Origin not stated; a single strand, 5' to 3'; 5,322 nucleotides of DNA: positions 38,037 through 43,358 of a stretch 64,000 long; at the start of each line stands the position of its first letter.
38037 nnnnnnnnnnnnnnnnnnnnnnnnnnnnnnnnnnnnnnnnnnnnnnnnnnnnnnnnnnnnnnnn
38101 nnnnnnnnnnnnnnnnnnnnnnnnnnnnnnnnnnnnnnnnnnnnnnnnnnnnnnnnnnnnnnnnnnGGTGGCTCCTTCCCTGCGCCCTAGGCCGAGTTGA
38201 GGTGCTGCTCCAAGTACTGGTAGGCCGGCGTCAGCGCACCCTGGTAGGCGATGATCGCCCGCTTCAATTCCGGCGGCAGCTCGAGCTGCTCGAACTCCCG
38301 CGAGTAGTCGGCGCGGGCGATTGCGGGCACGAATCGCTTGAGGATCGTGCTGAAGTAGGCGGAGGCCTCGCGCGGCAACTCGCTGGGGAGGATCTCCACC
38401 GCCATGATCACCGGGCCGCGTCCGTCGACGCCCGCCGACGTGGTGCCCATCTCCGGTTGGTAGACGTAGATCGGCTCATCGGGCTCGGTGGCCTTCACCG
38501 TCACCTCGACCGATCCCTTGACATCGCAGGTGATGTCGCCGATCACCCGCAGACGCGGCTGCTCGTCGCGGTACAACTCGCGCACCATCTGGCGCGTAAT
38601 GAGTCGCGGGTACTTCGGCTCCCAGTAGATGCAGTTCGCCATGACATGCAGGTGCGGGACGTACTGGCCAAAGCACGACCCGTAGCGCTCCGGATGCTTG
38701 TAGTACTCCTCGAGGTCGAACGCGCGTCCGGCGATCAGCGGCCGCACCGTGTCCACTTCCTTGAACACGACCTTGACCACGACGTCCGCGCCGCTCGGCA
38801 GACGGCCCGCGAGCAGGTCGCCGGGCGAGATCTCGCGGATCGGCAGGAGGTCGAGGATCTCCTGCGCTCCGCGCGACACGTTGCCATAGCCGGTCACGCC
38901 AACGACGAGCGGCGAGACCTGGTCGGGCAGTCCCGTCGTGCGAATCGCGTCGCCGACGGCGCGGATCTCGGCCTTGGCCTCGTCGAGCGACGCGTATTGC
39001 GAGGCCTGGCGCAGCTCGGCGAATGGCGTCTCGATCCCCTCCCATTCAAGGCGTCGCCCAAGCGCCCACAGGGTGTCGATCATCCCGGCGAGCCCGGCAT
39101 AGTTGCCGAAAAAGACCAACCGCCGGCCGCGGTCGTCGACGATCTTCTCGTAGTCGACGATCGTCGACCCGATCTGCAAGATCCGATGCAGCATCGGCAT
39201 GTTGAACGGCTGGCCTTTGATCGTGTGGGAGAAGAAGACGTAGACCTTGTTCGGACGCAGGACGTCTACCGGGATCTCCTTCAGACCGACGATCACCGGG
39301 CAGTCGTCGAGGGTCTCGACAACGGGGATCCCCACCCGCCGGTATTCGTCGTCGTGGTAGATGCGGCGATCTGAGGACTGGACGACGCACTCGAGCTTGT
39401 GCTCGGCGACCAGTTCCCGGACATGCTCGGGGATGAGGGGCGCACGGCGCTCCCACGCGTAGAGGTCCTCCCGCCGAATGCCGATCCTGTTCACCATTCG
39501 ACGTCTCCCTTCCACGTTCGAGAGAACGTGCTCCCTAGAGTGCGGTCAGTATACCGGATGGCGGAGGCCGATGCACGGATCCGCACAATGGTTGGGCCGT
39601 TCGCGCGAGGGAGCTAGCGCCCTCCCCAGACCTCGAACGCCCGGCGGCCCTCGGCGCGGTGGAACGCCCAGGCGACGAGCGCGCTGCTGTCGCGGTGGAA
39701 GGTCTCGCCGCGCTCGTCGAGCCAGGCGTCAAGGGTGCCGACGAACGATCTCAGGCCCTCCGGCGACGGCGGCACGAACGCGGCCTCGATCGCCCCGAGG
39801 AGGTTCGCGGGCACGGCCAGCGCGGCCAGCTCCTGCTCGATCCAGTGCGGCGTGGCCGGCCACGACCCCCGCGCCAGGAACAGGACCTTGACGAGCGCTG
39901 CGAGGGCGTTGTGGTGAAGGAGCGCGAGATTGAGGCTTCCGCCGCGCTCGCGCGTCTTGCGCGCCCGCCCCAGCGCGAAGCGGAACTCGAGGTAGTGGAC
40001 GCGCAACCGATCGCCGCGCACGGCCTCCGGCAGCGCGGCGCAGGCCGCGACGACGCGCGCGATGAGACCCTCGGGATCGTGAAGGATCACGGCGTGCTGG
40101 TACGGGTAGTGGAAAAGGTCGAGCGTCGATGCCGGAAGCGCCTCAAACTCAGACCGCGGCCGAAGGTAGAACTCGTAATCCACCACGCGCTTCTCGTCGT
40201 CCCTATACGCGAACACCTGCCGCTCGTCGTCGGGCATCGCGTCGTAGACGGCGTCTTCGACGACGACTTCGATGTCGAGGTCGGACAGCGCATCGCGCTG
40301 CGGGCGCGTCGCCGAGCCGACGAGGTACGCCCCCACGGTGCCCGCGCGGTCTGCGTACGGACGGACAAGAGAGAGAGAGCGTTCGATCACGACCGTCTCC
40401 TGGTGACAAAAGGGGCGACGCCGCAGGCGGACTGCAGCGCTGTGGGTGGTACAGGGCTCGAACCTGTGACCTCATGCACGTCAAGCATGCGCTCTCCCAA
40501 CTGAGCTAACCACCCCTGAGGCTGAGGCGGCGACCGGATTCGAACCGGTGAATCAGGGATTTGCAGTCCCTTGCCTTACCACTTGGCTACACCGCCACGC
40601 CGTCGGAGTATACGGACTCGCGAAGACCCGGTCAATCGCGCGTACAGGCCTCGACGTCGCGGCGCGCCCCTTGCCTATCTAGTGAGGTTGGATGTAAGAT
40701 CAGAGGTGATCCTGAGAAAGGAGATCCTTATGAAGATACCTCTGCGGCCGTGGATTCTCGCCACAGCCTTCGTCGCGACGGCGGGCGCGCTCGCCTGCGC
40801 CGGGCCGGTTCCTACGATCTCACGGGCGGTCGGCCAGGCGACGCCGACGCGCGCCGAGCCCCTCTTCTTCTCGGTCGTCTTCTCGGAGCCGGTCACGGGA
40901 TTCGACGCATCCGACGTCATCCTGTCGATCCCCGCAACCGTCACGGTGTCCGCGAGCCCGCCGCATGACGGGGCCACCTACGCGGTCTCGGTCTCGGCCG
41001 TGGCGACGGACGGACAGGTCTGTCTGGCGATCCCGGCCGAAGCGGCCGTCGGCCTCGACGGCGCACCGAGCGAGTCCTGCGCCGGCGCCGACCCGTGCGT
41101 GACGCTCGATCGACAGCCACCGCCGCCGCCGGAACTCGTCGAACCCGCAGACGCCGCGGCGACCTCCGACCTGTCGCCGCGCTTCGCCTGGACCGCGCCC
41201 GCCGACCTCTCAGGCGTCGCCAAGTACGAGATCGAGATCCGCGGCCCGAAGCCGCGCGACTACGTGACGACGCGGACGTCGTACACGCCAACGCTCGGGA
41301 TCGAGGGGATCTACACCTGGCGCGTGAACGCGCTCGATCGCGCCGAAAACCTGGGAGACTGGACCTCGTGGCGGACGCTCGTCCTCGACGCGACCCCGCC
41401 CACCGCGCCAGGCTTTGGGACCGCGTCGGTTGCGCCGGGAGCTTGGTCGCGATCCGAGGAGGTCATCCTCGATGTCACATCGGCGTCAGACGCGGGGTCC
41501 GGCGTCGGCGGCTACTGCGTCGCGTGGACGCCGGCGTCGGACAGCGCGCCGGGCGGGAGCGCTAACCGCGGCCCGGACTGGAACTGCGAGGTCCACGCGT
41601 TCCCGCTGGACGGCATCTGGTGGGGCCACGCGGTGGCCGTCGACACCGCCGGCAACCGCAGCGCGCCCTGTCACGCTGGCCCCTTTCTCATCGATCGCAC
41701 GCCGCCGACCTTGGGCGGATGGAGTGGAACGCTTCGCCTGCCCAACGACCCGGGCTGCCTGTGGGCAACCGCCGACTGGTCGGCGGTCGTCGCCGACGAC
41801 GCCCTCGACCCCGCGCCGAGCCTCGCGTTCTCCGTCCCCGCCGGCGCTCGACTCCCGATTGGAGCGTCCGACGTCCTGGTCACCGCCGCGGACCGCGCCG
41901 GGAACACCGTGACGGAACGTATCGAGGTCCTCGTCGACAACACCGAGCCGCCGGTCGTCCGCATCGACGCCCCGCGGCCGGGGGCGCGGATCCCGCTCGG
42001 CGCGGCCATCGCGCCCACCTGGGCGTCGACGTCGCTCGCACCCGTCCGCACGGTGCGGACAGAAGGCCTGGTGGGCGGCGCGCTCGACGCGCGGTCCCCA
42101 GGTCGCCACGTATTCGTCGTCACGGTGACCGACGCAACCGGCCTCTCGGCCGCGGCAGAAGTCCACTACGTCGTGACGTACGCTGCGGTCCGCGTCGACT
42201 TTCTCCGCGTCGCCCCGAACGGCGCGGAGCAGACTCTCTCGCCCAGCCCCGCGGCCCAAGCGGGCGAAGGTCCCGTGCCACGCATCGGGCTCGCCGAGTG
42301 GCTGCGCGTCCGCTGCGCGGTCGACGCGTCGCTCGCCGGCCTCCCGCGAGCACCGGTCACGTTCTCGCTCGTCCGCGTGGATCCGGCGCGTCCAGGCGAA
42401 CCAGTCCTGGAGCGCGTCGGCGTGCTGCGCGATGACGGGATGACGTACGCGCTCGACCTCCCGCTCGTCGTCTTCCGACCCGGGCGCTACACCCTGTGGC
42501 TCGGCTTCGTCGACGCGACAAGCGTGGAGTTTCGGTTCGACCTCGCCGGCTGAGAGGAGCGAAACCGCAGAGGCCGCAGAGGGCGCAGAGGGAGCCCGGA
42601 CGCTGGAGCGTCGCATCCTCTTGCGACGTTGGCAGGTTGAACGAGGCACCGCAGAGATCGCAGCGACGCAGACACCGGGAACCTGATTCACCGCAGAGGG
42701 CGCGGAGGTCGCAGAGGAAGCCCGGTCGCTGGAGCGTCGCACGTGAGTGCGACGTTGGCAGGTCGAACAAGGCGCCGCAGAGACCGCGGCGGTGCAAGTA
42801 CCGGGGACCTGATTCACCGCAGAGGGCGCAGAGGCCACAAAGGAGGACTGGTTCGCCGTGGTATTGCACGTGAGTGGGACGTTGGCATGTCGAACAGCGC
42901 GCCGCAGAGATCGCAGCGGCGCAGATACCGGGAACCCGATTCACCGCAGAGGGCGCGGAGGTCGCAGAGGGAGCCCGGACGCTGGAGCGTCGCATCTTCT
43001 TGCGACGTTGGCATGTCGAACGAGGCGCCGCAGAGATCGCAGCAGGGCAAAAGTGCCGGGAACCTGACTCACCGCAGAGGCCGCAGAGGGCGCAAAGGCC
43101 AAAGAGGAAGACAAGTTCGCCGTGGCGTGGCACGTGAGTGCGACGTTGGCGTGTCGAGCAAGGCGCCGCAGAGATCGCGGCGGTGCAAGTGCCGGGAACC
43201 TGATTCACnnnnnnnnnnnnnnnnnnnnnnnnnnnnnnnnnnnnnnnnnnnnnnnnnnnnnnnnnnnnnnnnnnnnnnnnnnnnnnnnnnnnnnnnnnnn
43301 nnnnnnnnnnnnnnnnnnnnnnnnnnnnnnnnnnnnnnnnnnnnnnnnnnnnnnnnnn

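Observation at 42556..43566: Array of about eight degenerate 126-139 bp tandem units with GNRA-capped hairpins, sitting where atpC would normally be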

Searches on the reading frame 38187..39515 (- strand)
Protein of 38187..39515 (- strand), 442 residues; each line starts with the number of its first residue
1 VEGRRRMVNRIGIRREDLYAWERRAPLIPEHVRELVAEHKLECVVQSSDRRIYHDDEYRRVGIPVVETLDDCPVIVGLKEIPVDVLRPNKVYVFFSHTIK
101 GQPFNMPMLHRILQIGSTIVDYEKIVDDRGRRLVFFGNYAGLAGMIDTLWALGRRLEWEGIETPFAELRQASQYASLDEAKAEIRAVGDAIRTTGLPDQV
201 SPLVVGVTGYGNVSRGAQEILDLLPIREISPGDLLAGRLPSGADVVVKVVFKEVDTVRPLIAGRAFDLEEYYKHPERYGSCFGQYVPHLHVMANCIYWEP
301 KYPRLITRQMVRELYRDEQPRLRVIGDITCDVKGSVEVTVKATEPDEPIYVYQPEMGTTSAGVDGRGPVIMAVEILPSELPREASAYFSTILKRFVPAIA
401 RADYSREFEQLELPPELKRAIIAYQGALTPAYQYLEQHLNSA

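Call 9: search_protein_families(library=pfam, proteins=[window:38187-39515:-])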
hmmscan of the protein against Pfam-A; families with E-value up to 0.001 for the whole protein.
window:38187-39515:- (442 aa): 2 families
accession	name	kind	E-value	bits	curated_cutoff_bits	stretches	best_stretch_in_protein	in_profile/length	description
PF05222.21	AlaDh_PNT_N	-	1.3e-21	77.6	30.4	1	12-143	1-136/136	Alanine dehydrogenase/PNT, N-terminal domain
PF01262.27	AlaDh_PNT_C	-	4.6e-05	23.4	23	1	301-429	106-212/214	Alanine dehydrogenase/PNT, C-terminal domain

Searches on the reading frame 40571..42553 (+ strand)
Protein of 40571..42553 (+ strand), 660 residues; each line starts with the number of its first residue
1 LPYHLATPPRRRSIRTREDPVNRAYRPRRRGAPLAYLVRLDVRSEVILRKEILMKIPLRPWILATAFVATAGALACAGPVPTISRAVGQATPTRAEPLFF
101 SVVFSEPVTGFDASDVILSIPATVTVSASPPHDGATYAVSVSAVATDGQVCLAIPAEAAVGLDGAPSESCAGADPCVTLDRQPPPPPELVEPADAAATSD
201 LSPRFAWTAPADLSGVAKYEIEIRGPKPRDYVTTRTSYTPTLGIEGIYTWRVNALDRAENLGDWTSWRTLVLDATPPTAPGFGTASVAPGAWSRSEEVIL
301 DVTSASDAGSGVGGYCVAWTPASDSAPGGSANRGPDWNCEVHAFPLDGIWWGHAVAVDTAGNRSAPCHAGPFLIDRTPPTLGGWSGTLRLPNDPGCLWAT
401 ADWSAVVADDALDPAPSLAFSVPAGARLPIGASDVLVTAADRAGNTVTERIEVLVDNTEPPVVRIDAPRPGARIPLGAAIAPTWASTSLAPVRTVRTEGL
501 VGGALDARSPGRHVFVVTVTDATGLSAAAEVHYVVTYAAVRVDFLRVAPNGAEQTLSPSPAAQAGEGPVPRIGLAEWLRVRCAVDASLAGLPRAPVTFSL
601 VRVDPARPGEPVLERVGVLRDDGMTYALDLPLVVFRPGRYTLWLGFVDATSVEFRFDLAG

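Call 9: search_protein_families(library=pfam, proteins=[window:40571-42553:+])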
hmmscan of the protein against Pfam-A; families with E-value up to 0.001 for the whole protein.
window:40571-42553:+ (660 aa): 2 families
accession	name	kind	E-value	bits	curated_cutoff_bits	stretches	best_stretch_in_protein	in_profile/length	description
PF19077.6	Big_13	-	4.4e-05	24.3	27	0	431-456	75-101/102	Bacterial Ig-like domain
PF02494.22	HYR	-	0.00031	21.5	21.7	0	375-448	2-74/81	HYR domain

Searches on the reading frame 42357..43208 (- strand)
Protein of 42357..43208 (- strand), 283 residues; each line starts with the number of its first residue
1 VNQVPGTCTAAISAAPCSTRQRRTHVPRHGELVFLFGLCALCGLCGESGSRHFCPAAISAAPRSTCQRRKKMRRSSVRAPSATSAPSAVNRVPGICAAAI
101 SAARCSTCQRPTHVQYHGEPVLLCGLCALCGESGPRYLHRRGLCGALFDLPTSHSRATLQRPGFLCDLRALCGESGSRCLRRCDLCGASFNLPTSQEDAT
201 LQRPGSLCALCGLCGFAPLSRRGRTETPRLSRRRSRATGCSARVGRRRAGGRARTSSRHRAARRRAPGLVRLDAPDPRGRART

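Call 9: search_protein_families(library=pfam, proteins=[window:42357-43208:-])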
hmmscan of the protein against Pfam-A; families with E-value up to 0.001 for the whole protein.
window:42357-43208:- (283 aa): 0 families
